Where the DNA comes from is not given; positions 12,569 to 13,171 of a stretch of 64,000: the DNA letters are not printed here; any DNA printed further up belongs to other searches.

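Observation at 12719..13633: Three tandem BMC-P (EutN/CcmL/PduN) vertex genes with no BMC-H/BMC-T shell gene anywhere in 64 kb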

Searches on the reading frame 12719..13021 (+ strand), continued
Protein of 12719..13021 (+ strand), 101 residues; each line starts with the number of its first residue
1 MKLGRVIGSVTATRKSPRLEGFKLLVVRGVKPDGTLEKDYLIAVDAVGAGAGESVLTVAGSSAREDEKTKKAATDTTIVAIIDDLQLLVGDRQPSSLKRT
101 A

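Call 29: find_encoding_contigs(protein=P0008, flank=10000, max_places=2)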
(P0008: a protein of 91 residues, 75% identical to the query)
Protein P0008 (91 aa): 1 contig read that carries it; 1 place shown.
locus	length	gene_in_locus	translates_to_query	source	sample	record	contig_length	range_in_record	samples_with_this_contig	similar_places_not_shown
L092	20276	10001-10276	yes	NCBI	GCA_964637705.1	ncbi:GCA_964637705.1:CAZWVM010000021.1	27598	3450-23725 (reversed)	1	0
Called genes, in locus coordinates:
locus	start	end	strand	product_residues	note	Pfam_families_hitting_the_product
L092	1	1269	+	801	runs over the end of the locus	PF01590:GAF, PF13185:GAF_2, PF13492:GAF_3, PF01590:GAF, PF13185:GAF_2, PF01590:GAF, PF00512:HisKA, PF02518:HATPase_c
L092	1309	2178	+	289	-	PF08334:T2SSG (weak)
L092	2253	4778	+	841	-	-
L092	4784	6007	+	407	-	PF07690:MFS_1, PF00083:Sugar_tr, PF07690:MFS_1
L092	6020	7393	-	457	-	PF02836:Glyco_hydro_2_C (weak)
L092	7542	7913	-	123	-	-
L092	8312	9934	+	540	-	PF13581:HATPase_c_2, PF01740:STAS, PF13466:STAS_2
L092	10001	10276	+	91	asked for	PF03319:EutN_CcmL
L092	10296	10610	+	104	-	PF03319:EutN_CcmL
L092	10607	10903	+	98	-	PF03319:EutN_CcmL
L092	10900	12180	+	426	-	PF13431:TPR_17 (faint), PF00515:TPR_1 (faint), PF13181:TPR_8 (faint), PF13414:TPR_11, PF13428:TPR_14 (faint), PF13432:TPR_16, PF14559:TPR_19, PF07719:TPR_2 (weak), +2 more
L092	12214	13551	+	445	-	PF00437:T2SSE, PF27713:UCP018868 (weak)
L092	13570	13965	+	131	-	-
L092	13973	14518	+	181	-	-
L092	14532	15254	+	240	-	PF02146:SIR2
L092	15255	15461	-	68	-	-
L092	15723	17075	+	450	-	PF02878:PGM_PMM_I, PF02879:PGM_PMM_II, PF02880:PGM_PMM_III, PF00408:PGM_PMM_IV (weak)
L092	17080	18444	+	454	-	PF13371:TPR_9 (faint), PF13432:TPR_16 (weak), PF13414:TPR_11 (weak), PF14559:TPR_19, PF23914:TPR_CcmH_CycH (weak), PF13424:TPR_12 (weak), PF14559:TPR_19 (weak), PF13485:Peptidase_MA_2, +5 more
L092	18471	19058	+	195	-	PF21948:LplA-B_cat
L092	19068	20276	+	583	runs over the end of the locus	PF01839:FG-GAP (faint), PF13517:FG-GAP_3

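Call 30: list_cluster_members(proteins=[window:12719-13021:+, window:13032-13355:+, window:11055-12689:+, window:16123-17457:+])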
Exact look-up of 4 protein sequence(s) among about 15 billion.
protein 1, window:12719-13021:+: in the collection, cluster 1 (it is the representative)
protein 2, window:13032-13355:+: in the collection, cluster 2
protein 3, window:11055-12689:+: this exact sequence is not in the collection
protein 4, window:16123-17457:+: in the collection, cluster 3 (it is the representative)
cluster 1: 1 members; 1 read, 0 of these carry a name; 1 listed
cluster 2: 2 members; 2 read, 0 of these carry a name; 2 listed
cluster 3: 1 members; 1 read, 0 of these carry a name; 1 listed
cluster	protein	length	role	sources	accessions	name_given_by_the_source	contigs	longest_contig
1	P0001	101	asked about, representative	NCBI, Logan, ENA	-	-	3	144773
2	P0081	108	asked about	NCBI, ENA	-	-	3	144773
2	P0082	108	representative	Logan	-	-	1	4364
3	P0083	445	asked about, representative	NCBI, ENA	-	-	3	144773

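Call 36: find_related_loci(query=window:12719-13021:+, collection=metagenome_contigs, flank=10000)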
Query window:12719-13021:+ (101 aa) in metagenome_contigs; peptide patterns used: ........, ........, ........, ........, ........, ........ (x = any residue, [..] = any of these).
600 stretches matched a pattern (row limit reached: there are more); 112 encode a relative of the query (tblastn E <= 1e-3); the best 80 are kept; 80 distinct loci.
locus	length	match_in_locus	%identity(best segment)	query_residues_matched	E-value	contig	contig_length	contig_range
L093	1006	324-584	61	1-87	4e-29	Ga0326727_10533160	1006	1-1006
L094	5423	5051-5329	58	1-93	3e-27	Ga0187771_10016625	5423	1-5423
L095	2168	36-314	57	1-93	7e-27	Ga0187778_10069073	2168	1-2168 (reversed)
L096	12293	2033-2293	56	1-87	4e-26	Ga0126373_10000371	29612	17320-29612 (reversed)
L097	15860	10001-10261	56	1-87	4e-26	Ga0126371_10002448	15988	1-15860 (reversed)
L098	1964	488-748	56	1-87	6e-26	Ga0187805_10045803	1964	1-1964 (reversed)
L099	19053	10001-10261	56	1-87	1e-25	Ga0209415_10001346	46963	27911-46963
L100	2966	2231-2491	57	1-87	2e-25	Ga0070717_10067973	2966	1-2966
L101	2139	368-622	59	1-85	6e-24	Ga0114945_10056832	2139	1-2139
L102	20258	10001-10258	47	1-86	6e-24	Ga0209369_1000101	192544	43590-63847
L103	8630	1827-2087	51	1-87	5e-24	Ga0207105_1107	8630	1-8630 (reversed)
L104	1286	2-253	57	3-86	5e-24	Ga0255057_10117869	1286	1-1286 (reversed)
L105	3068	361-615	58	1-85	1e-23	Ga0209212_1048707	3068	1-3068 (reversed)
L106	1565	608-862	59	1-85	1e-23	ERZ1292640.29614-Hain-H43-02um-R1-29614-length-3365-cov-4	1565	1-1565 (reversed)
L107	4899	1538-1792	59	1-85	2e-23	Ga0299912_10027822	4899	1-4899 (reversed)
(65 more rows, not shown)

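Call 49: find_encoding_contigs(protein=P0023, flank=10000, max_places=2)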
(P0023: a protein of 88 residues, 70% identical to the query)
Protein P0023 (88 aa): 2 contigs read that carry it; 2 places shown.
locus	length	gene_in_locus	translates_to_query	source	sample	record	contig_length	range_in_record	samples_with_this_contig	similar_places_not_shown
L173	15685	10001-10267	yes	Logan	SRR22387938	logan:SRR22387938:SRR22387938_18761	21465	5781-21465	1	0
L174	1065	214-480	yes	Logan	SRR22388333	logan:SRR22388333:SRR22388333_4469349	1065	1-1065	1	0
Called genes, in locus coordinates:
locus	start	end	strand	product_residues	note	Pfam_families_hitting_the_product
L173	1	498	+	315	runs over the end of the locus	PF03186:CobD_Cbib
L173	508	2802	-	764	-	PF07715:Plug, PF00593:TonB_dep_Rec_b-barrel, PF12895:ANAPC3 (faint), PF13424:TPR_12 (faint), PF00515:TPR_1 (faint), PF07719:TPR_2 (faint), PF13414:TPR_11 (faint), PF13432:TPR_16, +2 more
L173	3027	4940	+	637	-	PF01476:LysM, PF02321:OEP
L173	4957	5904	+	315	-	PF01073:3Beta_HSD, PF01370:Epimerase, PF02719:Polysacc_synt_2, PF04321:RmlD_sub_bind, PF07993:NAD_binding_4, PF08659:KR (faint), PF13460:NAD_binding_10, PF16363:GDP_Man_Dehyd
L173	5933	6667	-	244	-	PF01925:TauE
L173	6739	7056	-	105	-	PF02049:FliE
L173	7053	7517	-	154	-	PF00460:Flg_bb_rod, PF06429:Flg_bbr_C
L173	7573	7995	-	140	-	PF00460:Flg_bb_rod (weak)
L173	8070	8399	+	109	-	PF03091:CutA1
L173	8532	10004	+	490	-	PF13581:HATPase_c_2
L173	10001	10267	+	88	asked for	PF03319:EutN_CcmL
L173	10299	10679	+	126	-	PF03319:EutN_CcmL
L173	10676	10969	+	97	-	PF03319:EutN_CcmL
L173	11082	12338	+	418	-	PF00515:TPR_1 (faint), PF07719:TPR_2 (faint), PF13181:TPR_8 (faint), PF13414:TPR_11 (faint), PF13428:TPR_14 (faint), PF13432:TPR_16 (weak), PF23914:TPR_CcmH_CycH, PF14559:TPR_19, +2 more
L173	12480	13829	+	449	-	PF00437:T2SSE, PF27713:UCP018868 (weak)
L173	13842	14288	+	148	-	-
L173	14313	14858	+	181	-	PF07719:TPR_2 (faint), PF00515:TPR_1 (faint)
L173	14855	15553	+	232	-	PF02146:SIR2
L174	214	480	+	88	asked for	PF03319:EutN_CcmL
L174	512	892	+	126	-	PF03319:EutN_CcmL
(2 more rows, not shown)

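Call 50: find_encoding_contigs(protein=P0011, flank=10000, max_places=2)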
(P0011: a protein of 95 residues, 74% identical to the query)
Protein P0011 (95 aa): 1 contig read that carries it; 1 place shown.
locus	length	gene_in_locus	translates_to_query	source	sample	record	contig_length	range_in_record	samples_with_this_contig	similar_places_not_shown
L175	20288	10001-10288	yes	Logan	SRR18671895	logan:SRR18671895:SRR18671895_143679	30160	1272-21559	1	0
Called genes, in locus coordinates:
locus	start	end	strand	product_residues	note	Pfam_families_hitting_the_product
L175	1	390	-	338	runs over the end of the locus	PF01408:GFO_IDH_MocA, PF03447:NAD_binding_3, PF02894:GFO_IDH_MocA_C, PF22725:GFO_IDH_MocA_C3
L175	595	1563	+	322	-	PF01370:Epimerase, PF16363:GDP_Man_Dehyd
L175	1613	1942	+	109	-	PF07238:PilZ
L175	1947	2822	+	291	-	PF08668:HDOD, PF01966:HD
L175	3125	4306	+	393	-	PF01841:Transglut_core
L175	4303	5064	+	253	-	-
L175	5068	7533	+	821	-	PF01590:GAF, PF13185:GAF_2, PF13492:GAF_3, PF01590:GAF, PF13185:GAF_2, PF01590:GAF, PF00512:HisKA, PF02518:HATPase_c, +2 more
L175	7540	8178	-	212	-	PF02163:Peptidase_M50 (weak)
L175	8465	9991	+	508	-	PF13581:HATPase_c_2, PF01740:STAS (weak), PF13466:STAS_2 (faint)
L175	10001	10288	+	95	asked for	PF03319:EutN_CcmL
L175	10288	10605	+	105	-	PF03319:EutN_CcmL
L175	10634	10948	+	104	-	PF03319:EutN_CcmL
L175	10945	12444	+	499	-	PF07719:TPR_2 (faint), PF00515:TPR_1 (faint), PF13174:TPR_6 (faint), PF13181:TPR_8 (faint), PF13428:TPR_14 (faint), PF13431:TPR_17 (faint), PF13432:TPR_16 (weak), PF14559:TPR_19 (weak), +1 more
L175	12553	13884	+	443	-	PF00437:T2SSE, PF27713:UCP018868 (weak)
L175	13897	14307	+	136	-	-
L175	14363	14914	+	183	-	PF13174:TPR_6 (faint), PF13428:TPR_14 (faint), PF00515:TPR_1 (faint), PF07719:TPR_2 (faint), PF13181:TPR_8 (faint)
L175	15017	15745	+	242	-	PF02146:SIR2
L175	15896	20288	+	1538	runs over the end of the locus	PF05048:NosD, PF13229:Beta_helix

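Call 65: search_protein_families(library=ncbifam, proteins=[window:12719-13021:+], max_evalue=0.001)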
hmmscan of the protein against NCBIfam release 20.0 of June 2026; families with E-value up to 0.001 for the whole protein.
window:12719-13021:+ (101 aa): 4 families
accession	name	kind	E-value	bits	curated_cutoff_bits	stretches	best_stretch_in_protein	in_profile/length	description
NF053795.1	beta_CO2some_L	equivalog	6.2e-22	77.9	125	1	1-86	1-86/99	beta-carboxysome shell vertex protein CcmL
NF011992.0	PRK15448.1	equivalog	3.8e-14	52.6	118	1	1-85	1-85/95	ethanolamine utilization microcompartment protein EutN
TIGR02703.2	carboxysome_A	equivalog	1.3e-12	47.9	120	1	1-84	1-79/81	alpha-carboxysome shell vertex protein CsoS4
TIGR02704.1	carboxysome_B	equivalog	2.5e-10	40.7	88.9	1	1-84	1-78/80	carboxysome peptide B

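Call 70: find_encoding_contigs(protein=P0031, flank=10000, max_places=3)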
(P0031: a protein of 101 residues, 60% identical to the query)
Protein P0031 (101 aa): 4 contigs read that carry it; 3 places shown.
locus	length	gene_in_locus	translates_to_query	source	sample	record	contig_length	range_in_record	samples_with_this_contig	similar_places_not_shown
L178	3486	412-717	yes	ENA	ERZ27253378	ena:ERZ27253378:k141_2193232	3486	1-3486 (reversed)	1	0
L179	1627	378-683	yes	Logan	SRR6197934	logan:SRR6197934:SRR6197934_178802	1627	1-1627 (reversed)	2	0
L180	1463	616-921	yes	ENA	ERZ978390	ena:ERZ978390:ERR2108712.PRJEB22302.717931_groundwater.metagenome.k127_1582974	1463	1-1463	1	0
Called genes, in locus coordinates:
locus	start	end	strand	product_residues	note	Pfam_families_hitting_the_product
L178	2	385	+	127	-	?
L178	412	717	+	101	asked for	PF03319:EutN_CcmL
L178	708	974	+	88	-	PF03319:EutN_CcmL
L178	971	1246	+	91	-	PF03319:EutN_CcmL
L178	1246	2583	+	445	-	PF24575:TPR_Slam (faint), PF13181:TPR_8 (faint), PF13371:TPR_9 (faint), PF13414:TPR_11, PF13432:TPR_16, PF14559:TPR_19, PF23914:TPR_CcmH_CycH (weak), PF07719:TPR_2 (weak), +5 more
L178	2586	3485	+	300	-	?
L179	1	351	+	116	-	?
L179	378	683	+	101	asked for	PF03319:EutN_CcmL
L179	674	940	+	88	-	PF03319:EutN_CcmL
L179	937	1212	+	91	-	PF03319:EutN_CcmL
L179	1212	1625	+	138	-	?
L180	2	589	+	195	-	?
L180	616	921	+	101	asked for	PF03319:EutN_CcmL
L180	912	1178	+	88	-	PF03319:EutN_CcmL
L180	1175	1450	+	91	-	PF03319:EutN_CcmL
